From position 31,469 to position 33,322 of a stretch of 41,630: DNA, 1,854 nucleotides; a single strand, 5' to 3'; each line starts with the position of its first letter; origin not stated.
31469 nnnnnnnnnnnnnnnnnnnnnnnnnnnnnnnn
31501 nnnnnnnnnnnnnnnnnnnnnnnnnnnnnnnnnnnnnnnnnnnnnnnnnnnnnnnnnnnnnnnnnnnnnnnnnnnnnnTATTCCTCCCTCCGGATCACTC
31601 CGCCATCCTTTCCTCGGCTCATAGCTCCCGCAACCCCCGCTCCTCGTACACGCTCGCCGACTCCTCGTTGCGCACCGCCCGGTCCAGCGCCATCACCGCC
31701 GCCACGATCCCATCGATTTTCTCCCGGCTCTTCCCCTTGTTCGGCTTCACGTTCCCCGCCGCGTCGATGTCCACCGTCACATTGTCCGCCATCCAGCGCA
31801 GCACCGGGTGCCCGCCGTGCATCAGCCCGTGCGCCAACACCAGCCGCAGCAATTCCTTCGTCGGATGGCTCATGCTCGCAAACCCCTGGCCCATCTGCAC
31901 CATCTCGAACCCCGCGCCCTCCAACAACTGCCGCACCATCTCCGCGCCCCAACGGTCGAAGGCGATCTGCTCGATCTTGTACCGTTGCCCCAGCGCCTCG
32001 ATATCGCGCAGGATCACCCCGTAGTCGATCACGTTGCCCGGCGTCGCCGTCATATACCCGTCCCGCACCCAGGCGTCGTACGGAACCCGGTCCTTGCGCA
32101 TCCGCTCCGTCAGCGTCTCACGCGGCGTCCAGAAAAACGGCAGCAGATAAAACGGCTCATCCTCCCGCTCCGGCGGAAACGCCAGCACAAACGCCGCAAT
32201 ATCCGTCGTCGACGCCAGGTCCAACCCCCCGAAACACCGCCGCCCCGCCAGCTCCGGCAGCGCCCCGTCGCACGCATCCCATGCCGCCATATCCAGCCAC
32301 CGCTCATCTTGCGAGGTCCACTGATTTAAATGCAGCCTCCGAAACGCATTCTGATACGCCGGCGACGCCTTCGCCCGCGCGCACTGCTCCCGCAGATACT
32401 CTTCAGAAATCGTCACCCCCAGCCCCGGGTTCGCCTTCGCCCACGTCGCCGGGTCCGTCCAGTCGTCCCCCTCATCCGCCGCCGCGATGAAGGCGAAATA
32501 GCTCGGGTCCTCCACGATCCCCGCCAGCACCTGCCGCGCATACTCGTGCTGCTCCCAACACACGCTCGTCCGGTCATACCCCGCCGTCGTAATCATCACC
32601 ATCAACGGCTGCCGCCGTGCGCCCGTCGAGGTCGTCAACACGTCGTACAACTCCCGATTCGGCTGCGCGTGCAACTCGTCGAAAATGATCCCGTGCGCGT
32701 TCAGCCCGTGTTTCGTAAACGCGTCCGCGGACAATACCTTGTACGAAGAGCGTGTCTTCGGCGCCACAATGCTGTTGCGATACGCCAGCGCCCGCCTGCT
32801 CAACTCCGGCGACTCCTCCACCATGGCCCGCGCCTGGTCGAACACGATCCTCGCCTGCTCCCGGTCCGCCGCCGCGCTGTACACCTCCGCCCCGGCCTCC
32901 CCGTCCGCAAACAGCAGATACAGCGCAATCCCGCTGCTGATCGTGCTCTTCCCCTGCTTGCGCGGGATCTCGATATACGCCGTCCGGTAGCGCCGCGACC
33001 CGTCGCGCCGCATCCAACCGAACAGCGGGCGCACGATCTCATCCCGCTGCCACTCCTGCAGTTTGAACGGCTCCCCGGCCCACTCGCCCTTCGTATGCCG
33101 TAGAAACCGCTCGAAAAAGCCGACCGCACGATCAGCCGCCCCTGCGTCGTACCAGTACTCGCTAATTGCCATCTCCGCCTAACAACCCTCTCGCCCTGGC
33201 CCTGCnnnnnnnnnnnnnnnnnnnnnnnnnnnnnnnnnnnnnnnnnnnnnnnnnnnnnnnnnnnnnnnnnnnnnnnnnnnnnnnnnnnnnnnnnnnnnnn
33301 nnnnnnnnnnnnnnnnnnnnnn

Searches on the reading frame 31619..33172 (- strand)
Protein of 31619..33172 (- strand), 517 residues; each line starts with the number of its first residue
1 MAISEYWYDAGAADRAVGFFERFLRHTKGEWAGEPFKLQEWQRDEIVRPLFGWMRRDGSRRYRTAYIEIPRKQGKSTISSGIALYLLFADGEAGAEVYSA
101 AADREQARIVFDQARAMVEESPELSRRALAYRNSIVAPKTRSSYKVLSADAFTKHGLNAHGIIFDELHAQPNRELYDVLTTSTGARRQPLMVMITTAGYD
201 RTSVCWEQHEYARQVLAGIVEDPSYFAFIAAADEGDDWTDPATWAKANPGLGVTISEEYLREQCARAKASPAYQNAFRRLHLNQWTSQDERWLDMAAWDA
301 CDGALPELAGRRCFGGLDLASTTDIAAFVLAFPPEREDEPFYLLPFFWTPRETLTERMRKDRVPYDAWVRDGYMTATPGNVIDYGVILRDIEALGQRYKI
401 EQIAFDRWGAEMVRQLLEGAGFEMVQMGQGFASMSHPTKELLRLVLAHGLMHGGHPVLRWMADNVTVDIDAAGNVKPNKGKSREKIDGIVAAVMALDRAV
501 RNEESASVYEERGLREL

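Call 27: search_protein_families(library=pfam, proteins=[window:31619-33172:-], max_evalue=0.001)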
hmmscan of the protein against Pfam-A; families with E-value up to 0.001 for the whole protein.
window:31619-33172:- (517 aa): 2 families
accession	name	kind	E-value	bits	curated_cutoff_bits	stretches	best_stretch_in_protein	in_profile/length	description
PF20441.4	TerL_nuclease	-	3.8e-49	167.8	24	1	220-503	2-286/286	Terminase large subunit, endonuclease domain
PF03354.21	TerL_ATPase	-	3.5e-32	112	23.7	1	46-213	6-177/178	Terminase large subunit, ATPase domain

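Call 71: find_homologous_proteins(query=window:31619-33172:-, max_evalue=1e-30)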
Query window:31619-33172:- (517 aa): 8000 proteins with E <= 1e-30 among 8000 candidates; the best 120 are listed.
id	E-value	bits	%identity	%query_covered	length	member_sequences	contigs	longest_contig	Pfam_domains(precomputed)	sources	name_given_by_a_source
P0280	0.0e+0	1143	96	100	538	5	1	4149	PF20441.4,PF03354.22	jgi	-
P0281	2.7e-267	906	77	96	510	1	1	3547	PF20441.4,PF03354.22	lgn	-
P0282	1.4e-258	877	76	96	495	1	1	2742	PF20441.4,PF03354.22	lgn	-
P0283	2.1e-256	870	73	97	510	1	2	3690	PF20441.4,PF03354.22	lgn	-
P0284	1.9e-255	866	72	99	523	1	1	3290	PF20441.4,PF03354.22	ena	-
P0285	8.9e-255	864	70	99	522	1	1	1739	PF20441.4,PF03354.22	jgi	-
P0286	3.8e-254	862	72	99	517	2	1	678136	PF20441.4,PF03354.22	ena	-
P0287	3.0e-253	859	74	97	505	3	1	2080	PF20441.4,PF03354.22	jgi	jgi:phage terminase large subunit-like protein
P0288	3.7e-253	859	72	100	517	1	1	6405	PF20441.4,PF03354.22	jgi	jgi:phage terminase large subunit-like protein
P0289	1.9e-252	857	70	99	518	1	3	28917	PF20441.4,PF03354.22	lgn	-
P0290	2.3e-252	856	71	99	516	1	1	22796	PF20441.4,PF03354.22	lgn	-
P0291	9.6e-251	851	70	99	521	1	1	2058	PF20441.4,PF03354.22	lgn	-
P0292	3.0e-250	849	71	99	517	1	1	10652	PF20441.4,PF03354.22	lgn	-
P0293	3.0e-249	846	70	99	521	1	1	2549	PF20441.4,PF03354.22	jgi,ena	-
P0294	2.1e-248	843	71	99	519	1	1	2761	PF20441.4,PF03354.22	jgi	jgi:phage terminase large subunit-like protein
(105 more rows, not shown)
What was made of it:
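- Tried and rejected: Host inference from TerL: ambiguous, with Anaerolineae and Betaproteobacteria names both at 68% (call 71).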
